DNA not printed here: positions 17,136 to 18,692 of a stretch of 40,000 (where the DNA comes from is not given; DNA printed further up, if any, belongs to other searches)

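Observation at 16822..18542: A flavodoxin and an adrenodoxin-reductase-type flavoprotein are the only redox partners encoded with an alpha-only Rieske oxygenase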

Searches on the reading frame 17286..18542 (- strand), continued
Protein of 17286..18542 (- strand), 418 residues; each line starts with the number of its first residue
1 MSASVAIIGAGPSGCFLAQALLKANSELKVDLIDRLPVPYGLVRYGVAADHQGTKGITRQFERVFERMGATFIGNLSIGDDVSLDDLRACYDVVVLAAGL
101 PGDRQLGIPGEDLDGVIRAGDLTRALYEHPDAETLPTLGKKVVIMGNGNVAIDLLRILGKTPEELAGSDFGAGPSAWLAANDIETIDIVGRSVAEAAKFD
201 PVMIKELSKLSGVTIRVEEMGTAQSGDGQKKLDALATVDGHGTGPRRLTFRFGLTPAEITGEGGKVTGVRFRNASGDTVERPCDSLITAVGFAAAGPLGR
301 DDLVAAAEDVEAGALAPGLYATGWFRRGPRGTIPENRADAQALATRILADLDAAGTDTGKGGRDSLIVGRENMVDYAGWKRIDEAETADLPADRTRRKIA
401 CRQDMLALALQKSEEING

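Call 33: get_annotated_region(hit=H11, flank=5000)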
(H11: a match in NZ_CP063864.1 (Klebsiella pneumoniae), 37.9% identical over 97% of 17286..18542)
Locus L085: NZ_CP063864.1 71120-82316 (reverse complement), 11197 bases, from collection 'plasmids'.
description: Klebsiella pneumoniae strain M63-1 plasmid pM63-1, complete sequence
organism: Klebsiella pneumoniae (NCBI taxid 573)
taxonomy: Bacteria; Pseudomonadota; Gammaproteobacteria; Enterobacterales; Enterobacteriaceae; Klebsiella; Klebsiella pneumoniae
host: -; source: panda; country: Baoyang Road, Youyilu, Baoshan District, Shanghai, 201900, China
typing (MOB-suite, as given by PLSDB): conjugative; replicon IncFIB,IncFII,rep_cluster_2183; relaxase MOBF,MOBF; mating-pair formation MPF_F
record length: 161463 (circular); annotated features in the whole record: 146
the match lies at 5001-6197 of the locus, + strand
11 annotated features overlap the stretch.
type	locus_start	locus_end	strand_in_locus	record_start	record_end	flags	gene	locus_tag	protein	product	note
CDS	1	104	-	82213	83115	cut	-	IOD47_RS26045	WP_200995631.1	DUF6685 family protein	-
CDS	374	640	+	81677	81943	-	-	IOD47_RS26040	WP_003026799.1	DUF1778 domain-containing protein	-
CDS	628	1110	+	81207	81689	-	-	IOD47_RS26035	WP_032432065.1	GNAT family N-acetyltransferase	-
CDS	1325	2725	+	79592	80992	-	-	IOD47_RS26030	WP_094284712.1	ISNCY family transposase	-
CDS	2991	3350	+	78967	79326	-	-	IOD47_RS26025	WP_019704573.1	DUF6404 family protein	-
CDS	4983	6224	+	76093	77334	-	-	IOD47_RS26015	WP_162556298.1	FAD-dependent oxidoreductase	-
CDS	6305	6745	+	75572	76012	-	-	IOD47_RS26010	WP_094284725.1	flavodoxin family protein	-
CDS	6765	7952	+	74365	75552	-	-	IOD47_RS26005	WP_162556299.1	cytochrome P450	-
CDS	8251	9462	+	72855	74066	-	-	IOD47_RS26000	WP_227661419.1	MFS transporter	GO:0055085 - transmembrane transport [Evidence IEA]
CDS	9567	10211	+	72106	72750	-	-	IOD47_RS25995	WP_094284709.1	TetR/AcrR family transcriptional regulator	GO:0006355 - regulation of DNA-templated transcription [Evidence IEA]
CDS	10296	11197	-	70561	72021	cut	-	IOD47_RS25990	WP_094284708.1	APC family permease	-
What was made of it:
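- Closest known: P450cin redox system of Citrobacter braakii: cindoxin reductase. Same: A Klebsiella plasmid shows reductase-flavodoxin-P450 with 38% reductase identity (call 33).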

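Call 34: get_annotated_region(hit=H17, flank=7000)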
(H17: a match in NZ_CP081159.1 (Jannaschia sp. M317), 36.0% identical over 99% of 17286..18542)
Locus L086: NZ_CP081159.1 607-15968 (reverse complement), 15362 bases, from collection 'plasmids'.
description: Jannaschia sp. M317 plasmid unnamed4, complete sequence
organism: Jannaschia sp. M317 (NCBI taxid 2867011)
taxonomy: Bacteria; Pseudomonadota; Alphaproteobacteria; Rhodobacterales; Roseobacteraceae; Jannaschia; Jannaschia sp. M317
host: -; source: -; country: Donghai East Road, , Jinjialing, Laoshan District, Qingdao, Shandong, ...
typing (MOB-suite, as given by PLSDB): non-mobilizable; replicon rep_cluster_361
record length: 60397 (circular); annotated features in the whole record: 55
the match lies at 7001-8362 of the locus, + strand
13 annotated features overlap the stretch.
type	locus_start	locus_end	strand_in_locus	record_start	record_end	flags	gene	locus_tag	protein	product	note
CDS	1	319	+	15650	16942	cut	-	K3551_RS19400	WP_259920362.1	TRAP transporter large permease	GO:0008643 - carbohydrate transport [Evidence IEA]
CDS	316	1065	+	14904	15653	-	-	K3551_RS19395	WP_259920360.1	enoyl-CoA hydratase/isomerase family protein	-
CDS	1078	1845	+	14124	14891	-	-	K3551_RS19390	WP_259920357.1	IclR family transcriptional regulator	GO:0006355 - regulation of DNA-templated transcription [Evidence IEA]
CDS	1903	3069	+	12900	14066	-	-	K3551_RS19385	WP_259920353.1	CoA transferase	-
CDS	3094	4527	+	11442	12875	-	-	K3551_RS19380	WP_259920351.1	aldehyde dehydrogenase family protein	-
CDS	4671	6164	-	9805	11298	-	-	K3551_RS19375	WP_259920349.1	PLP-dependent aminotransferase family protein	-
CDS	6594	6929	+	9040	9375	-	-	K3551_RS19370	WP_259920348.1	cupin domain-containing protein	-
CDS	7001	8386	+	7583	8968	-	-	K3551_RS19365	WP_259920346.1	FAD-dependent oxidoreductase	-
CDS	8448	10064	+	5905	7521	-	-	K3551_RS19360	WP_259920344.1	extracellular solute-binding protein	-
CDS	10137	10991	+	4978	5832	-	-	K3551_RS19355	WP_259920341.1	carbohydrate ABC transporter permease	GO:0008643 - carbohydrate transport [Evidence IEA]; GO:0055085 - transmembrane transport [Evidence IEA]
CDS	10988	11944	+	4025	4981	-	-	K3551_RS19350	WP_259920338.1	sugar ABC transporter permease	-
CDS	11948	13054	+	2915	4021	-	-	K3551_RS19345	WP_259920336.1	ABC transporter ATP-binding protein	-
CDS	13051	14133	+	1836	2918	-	-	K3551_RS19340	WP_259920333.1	ABC transporter ATP-binding protein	-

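Call 37: search_protein_families(library=pfam, proteins=[L082:12083-13312:-, L082:11595-12086:-, L082:13358-13756:-, L082:14001-15188:+, L082:15193-15642:+, L083:11386-12627:-, L083:10961-11389:-, L083:15182-15619:+, L083:5136-6605:-, L083:3251-3604:-])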
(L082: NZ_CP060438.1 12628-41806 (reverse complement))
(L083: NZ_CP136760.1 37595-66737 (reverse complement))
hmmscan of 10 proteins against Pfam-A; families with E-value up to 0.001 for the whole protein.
L082:12083-13312:- (409 aa): 3 families
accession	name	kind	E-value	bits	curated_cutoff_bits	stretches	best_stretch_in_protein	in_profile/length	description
PF19301.5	LigXa_C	-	7.8e-28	97.9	27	1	104-360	1-255/304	LigXa C-terminal domain like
PF11723.14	Aromatic_hydrox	-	1.8e-05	24.9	24.4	0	105-257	1-164/241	Homotrimeric ring hydroxylase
PF19112.6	VanA_C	-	0.00046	20.8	23.5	0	134-271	1-139/193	Vanillate O-demethylase oxygenase C-terminal domain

L082:11595-12086:- (163 aa): 0 families

L082:13358-13756:- (132 aa): 1 family
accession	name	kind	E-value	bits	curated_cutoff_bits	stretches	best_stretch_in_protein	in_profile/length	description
PF00355.32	Rieske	-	5.1e-21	74.8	20.3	1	14-96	2-83/88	Rieske [2Fe-2S] domain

L082:14001-15188:+ (395 aa): 4 families
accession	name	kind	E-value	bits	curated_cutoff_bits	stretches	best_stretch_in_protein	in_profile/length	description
PF07992.20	Pyr_redox_2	-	8.6e-10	38.9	26.1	1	4-282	2-238/291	Pyridine nucleotide-disulphide oxidoreductase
PF13454.12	NAD_binding_9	-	3.1e-06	27.7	21.8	1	6-44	1-41/155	FAD-NAD(P)-binding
PF13450.12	NAD_binding_8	-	1.3e-05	25.8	21.9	1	7-48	1-40/68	NAD(P)-binding Rossmann-like domain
PF01266.30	DAO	-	0.00038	20.5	27.9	0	4-39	1-34/353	FAD dependent oxidoreductase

L082:15193-15642:+ (149 aa): 1 family
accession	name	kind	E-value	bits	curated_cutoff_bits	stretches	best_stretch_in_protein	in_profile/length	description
PF00258.30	Flavodoxin_1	-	1.7e-26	93.5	25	1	5-139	1-143/143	Flavodoxin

L083:11386-12627:- (413 aa): 3 families
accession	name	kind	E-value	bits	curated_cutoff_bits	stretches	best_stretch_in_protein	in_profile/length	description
PF19301.5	LigXa_C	-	7.6e-26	91.4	27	1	115-398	9-287/304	LigXa C-terminal domain like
PF11723.14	Aromatic_hydrox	-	1.7e-05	24.9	24.4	1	109-262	1-165/241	Homotrimeric ring hydroxylase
PF19112.6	VanA_C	-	0.00048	20.8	23.5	0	138-276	1-140/193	Vanillate O-demethylase oxygenase C-terminal domain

L083:10961-11389:- (142 aa): 0 families

L083:15182-15619:+ (145 aa): 1 family
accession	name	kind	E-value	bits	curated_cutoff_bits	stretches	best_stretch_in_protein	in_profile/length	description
PF00258.30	Flavodoxin_1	-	3.7e-25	89.2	25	1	5-139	1-143/143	Flavodoxin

L083:5136-6605:- (489 aa): 1 family
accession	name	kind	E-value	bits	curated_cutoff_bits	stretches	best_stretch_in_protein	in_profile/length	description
PF12228.14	DUF3604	-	0.00014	20.9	20.4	0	69-113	134-181/591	Protein of unknown function (DUF3604)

L083:3251-3604:- (117 aa): 1 family
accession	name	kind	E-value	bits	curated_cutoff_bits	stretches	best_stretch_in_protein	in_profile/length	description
PF02962.20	CHMI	-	4.3e-06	27.6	26.5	1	2-89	1-94/124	5-carboxymethyl-2-hydroxymuconate isomerase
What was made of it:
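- Closest known: Three-component alpha-only Rieske oxygenases. Same: The oxygenase in the second context carries the LigXa_C domain (call 37).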

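Call 40: find_homologous_proteins(query=L082:14001-15188:+)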
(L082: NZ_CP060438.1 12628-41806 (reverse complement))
Query L082:14001-15188:+ (395 aa): 2123 proteins with E <= 0.001 among 8000 candidates; the best 120 are listed.
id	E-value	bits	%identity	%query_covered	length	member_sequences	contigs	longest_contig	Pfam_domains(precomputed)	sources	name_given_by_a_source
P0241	3.1e-258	874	100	100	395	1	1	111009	PF13450.13,PF07992.21,PF13454.13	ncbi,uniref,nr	ncbi:FAD-dependent oxidoreductase [Pseudooceanicola algae]|uniref:NADPH-ferredoxin reductase FprA n=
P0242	2.6e-187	641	75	100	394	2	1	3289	PF13450.13,PF07992.21,PF13454.13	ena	-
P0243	3.3e-187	640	74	100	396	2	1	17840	PF01266.31,PF13450.13,PF07992.21,PF13454.13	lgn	-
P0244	1.4e-186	638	75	100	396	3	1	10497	PF13450.13,PF07992.21,PF13454.13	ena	-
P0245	8.3e-186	636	76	100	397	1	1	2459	PF01266.31,PF13450.13,PF07992.21,PF13454.13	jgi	jgi:ferredoxin--NADP+ reductase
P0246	2.8e-181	621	72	100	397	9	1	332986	PF01266.31,PF13450.13,PF07992.21,PF13454.13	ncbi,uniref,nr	ncbi:FAD-dependent oxidoreductase [Pseudooceanicola marinus]|uniref:FAD-dependent oxidoreductase n=1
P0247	2.0e-179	615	73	100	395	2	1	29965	PF13450.13,PF07992.21,PF13454.13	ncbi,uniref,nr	ncbi:FAD-dependent oxidoreductase [Oceanicola sp. S124]|uniref:FAD-dependent oxidoreductase n=1 Tax=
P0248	4.6e-172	590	69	100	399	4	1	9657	PF01266.31,PF13450.13,PF07992.21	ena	-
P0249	3.6e-168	577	68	100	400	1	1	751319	PF07992.21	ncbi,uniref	ncbi:FAD-dependent oxidoreductase [Pseudooceanicola sp. 200-1SW]|uniref:FAD-dependent oxidoreductase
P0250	6.7e-162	557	64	100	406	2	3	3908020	PF13450.13,PF07992.21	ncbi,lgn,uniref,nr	ncbi:NADPH-ferredoxin reductase FprA [Thalassovita gelatinovora]|uniref:NADPH-ferredoxin reductase F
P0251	2.7e-151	522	62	100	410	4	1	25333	PF07992.21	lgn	-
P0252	6.2e-151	521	60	98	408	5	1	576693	PF07992.21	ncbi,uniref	ncbi:FAD-dependent oxidoreductase [Pacificibacter sp. AS14]|uniref:FAD-dependent oxidoreductase n=1 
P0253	2.1e-145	503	59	100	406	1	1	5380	PF13450.13,PF07992.21,PF13454.13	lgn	-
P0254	1.9e-139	483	60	98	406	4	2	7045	PF07992.21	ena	-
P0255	1.0e-134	467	56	100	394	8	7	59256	PF13450.13,PF07992.21,PF05834.19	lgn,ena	-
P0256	7.0e-134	465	57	100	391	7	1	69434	PF01266.31,PF13450.13,PF07992.21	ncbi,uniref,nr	ncbi:FAD-dependent oxidoreductase [Salipiger sp. PrR007]|uniref:FAD-dependent oxidoreductase n=1 Tax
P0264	1.2e-126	441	54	100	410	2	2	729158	PF13450.13,PF07992.21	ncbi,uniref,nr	ncbi:FAD-dependent oxidoreductase [Tianweitania sediminis]|uniref:FAD-dependent oxidoreductase n=1 T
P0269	4.2e-125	436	53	100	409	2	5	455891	PF13450.13,PF07992.21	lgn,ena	-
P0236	2.0e-119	417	53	98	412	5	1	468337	PF07992.21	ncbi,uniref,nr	ncbi:FAD-dependent oxidoreductase [Phaeobacter sp. J2-8]|uniref:FAD-dependent oxidoreductase n=1 Tax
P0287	8.7e-119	415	52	99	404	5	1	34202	PF01266.31,PF07992.21,PF13454.13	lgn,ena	-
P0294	2.9e-117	410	51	100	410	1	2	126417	PF07992.21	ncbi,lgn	ncbi:MAG: FAD-dependent oxidoreductase [Phyllobacterium sp.]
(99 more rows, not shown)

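Call 41: find_encoding_contigs(protein=P0250, flank=8000, max_places=1)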
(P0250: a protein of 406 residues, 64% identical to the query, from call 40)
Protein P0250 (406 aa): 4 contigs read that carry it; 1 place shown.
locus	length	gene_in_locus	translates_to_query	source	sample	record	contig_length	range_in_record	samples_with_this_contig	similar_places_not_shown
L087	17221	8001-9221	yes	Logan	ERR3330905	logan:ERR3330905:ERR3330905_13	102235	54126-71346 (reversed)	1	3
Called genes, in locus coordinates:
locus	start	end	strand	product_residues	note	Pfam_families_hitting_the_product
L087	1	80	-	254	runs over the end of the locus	PF09339:HTH_IclR, PF01614:IclR_C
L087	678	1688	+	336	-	PF03480:DctP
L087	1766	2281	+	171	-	PF04290:DctQ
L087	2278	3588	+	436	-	PF06808:DctM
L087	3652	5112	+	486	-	PF03951:Gln-synt_N (faint), PF00120:Gln-synt_C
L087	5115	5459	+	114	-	PF02962:CHMI (weak)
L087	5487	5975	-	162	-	-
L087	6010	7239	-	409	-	PF11723:Aromatic_hydrox (faint), PF19301:LigXa_C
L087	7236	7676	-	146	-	PF00355:Rieske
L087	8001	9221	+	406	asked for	PF07992:Pyr_redox_2, PF13450:NAD_binding_8 (weak)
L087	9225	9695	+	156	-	PF00258:Flavodoxin_1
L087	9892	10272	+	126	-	PF01042:Ribonuc_L-PSP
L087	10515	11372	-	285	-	PF00763:THF_DHG_CYH, PF02882:THF_DHG_CYH_C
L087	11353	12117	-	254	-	PF02082:Rrf2 (weak), PF09339:HTH_IclR, PF13412:HTH_24 (weak), PF01614:IclR_C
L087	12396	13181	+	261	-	PF02633:Creatininase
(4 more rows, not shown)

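Call 42: find_encoding_contigs(protein=P0252, flank=8000, max_places=1)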
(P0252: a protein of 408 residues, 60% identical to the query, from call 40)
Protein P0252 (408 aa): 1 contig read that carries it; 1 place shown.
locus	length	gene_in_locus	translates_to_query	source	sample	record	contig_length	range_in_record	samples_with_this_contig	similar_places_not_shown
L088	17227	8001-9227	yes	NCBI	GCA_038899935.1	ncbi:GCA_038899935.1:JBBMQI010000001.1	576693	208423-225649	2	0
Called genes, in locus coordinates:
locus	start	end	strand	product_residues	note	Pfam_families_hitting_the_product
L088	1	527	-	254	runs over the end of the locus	PF09339:HTH_IclR, PF01614:IclR_C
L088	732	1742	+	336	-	PF03480:DctP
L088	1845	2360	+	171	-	PF04290:DctQ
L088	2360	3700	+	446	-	PF06808:DctM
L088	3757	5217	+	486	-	PF16952:Gln-synt_N_2 (faint), PF03951:Gln-synt_N (weak), PF00120:Gln-synt_C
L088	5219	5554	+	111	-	PF02962:CHMI (weak)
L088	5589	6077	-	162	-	-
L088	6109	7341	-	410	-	PF11723:Aromatic_hydrox (faint), PF19301:LigXa_C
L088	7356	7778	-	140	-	PF00355:Rieske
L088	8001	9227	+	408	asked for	PF07992:Pyr_redox_2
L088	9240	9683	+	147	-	PF00258:Flavodoxin_1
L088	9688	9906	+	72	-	PF02633:Creatininase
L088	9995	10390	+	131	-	PF01042:Ribonuc_L-PSP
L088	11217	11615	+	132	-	PF02627:CMD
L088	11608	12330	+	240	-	PF12391:PCDO_beta_N (weak), PF00775:Dioxygenase_C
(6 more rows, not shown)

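Call 43: find_encoding_contigs(protein=P0256, flank=8000, max_places=1)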
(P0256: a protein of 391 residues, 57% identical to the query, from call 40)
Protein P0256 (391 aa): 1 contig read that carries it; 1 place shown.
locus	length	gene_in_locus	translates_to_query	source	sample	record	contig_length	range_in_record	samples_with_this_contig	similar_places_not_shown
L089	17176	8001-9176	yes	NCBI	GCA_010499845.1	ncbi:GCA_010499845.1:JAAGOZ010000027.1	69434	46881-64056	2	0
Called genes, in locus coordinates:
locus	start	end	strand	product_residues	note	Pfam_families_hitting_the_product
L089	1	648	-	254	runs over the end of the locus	PF09339:HTH_IclR, PF01614:IclR_C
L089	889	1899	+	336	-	PF03480:DctP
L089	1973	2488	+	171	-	PF04290:DctQ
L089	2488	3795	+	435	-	PF06808:DctM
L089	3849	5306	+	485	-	PF03951:Gln-synt_N (faint), PF00120:Gln-synt_C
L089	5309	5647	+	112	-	-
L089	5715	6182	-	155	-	-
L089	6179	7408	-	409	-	PF19301:LigXa_C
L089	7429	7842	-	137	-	PF00355:Rieske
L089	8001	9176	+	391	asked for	PF01266:DAO (faint), PF07992:Pyr_redox_2, PF13450:NAD_binding_8 (faint)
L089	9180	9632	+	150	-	PF00258:Flavodoxin_1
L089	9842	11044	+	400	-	PF00872:Transposase_mut, PF10551:MULE (weak)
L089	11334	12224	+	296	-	PF00135:COesterase (weak), PF20434:BD-FAE, PF07859:Abhydrolase_3, PF01738:DLH (weak), PF00326:Peptidase_S9 (weak)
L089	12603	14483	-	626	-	PF01261:AP_endonuc_2, PF14696:Glyoxalase_5, PF00903:Glyoxalase (weak)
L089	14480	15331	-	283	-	PF08501:Shikimate_dh_N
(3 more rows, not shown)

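Call 54: find_encoding_contigs(protein=P0255, flank=8000, max_places=1)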
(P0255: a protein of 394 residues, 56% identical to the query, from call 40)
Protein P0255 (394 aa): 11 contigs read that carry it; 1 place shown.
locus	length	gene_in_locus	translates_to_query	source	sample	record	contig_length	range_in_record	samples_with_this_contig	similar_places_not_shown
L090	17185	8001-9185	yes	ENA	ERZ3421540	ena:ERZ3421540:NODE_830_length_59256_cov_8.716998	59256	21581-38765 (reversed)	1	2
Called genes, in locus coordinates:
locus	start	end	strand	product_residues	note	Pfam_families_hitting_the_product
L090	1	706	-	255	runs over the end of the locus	PF09339:HTH_IclR, PF01614:IclR_C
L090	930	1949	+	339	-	PF03480:DctP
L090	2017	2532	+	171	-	PF04290:DctQ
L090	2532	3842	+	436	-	PF06808:DctM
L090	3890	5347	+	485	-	PF03951:Gln-synt_N (faint), PF00120:Gln-synt_C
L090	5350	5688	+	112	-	PF02962:CHMI (weak)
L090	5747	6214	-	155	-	-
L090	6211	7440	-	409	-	PF11723:Aromatic_hydrox (faint), PF19301:LigXa_C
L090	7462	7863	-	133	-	PF00355:Rieske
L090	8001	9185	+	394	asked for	PF05834:Lycopene_cycl (faint), PF07992:Pyr_redox_2, PF13450:NAD_binding_8 (faint)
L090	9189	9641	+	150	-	PF00258:Flavodoxin_1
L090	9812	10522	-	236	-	PF09339:HTH_IclR, PF01614:IclR_C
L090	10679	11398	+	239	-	PF01144:CoA_trans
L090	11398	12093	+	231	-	PF01144:CoA_trans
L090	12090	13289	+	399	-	PF00108:Thiolase_N, PF02803:Thiolase_C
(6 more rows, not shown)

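Call 55: find_encoding_contigs(protein=P0287, flank=8000, max_places=1)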
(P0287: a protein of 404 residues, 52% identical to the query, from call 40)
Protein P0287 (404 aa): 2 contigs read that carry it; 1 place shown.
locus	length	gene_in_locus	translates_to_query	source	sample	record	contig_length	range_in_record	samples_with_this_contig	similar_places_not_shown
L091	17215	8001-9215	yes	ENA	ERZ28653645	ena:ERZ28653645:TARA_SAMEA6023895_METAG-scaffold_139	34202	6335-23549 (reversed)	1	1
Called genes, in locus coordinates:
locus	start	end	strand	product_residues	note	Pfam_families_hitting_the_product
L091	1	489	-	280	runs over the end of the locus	-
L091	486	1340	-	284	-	PF01557:FAA_hydrolase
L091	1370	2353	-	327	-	PF00903:Glyoxalase, PF13669:Glyoxalase_4 (faint), PF22677:Ble-like_N (faint), PF00903:Glyoxalase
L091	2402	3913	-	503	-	PF00171:Aldedh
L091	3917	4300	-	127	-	PF02962:CHMI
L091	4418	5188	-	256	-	PF09339:HTH_IclR, PF01614:IclR_C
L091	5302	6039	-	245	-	-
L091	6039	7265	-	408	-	PF11723:Aromatic_hydrox (faint), PF19301:LigXa_C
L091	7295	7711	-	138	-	PF00355:Rieske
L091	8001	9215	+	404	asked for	PF01266:DAO (faint), PF07992:Pyr_redox_2, PF13454:NAD_binding_9 (weak)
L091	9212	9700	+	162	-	PF00258:Flavodoxin_1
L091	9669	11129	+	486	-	PF00120:Gln-synt_C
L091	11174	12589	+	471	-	PF07969:Amidohydro_3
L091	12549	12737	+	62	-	PF07969:Amidohydro_3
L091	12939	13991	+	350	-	PF03480:DctP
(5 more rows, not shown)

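Call 56: find_encoding_contigs(protein=P0269, flank=8000, max_places=1)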
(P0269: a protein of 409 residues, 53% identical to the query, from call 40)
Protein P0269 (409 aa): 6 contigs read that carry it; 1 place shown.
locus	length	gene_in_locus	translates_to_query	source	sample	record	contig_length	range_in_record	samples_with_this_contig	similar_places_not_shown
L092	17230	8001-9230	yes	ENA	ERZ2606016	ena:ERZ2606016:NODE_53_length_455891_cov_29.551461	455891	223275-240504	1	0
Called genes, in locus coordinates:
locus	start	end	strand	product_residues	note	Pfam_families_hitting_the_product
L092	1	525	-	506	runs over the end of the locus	PF01970:TctA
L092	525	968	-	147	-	PF07331:TctB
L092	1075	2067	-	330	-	PF03401:TctC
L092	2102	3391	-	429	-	PF01266:DAO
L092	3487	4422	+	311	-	PF00126:HTH_1, PF03466:LysR_substrate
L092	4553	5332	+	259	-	PF09339:HTH_IclR, PF01614:IclR_C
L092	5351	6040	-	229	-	-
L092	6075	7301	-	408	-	PF19301:LigXa_C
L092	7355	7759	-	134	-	PF00355:Rieske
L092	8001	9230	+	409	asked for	PF07992:Pyr_redox_2 (weak), PF13450:NAD_binding_8 (faint)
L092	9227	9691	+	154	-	PF00258:Flavodoxin_1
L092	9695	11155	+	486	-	PF00120:Gln-synt_C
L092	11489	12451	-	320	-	PF00126:HTH_1, PF03466:LysR_substrate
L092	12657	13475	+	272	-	PF01522:Polysacc_deac_1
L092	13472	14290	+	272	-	PF00005:ABC_tran, PF13304:AAA_21 (faint)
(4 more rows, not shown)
